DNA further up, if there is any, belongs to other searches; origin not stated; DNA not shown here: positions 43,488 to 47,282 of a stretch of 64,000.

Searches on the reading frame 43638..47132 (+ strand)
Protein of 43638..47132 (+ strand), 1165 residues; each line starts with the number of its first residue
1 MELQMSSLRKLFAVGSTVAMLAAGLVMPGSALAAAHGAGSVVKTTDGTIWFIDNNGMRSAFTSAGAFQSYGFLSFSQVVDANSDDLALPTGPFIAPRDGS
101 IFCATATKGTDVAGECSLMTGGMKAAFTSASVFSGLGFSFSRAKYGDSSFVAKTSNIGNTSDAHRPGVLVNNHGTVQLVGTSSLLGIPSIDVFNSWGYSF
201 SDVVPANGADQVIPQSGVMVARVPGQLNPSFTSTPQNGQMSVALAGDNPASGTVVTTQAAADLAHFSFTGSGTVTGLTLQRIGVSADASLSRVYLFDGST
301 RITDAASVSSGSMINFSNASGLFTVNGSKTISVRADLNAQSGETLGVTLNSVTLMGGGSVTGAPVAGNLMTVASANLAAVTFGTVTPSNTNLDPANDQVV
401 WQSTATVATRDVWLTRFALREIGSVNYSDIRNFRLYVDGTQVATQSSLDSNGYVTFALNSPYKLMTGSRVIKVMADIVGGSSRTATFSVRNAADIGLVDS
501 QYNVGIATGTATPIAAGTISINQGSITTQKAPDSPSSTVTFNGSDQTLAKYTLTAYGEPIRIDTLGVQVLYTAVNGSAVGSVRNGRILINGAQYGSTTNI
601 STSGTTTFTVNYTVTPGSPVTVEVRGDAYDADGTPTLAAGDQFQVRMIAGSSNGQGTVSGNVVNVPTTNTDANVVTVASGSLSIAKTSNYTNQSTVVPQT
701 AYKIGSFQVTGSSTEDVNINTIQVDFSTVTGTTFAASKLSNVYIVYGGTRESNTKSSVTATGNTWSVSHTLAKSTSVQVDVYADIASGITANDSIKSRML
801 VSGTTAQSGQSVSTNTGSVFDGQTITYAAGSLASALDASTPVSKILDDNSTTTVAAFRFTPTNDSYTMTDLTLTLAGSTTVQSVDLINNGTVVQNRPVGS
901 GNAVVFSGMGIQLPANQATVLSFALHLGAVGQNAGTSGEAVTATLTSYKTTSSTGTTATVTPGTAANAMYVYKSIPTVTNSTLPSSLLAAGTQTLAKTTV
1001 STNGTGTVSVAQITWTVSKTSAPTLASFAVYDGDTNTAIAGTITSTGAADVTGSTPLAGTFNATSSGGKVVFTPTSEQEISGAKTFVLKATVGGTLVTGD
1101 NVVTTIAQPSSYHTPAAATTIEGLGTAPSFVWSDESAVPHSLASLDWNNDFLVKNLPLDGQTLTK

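Call 95: search_protein_families(library=pfam, proteins=[window:43638-47132:+], max_evalue=0.00001)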
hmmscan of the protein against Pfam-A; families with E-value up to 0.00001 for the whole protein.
window:43638-47132:+ (1165 aa): 0 families
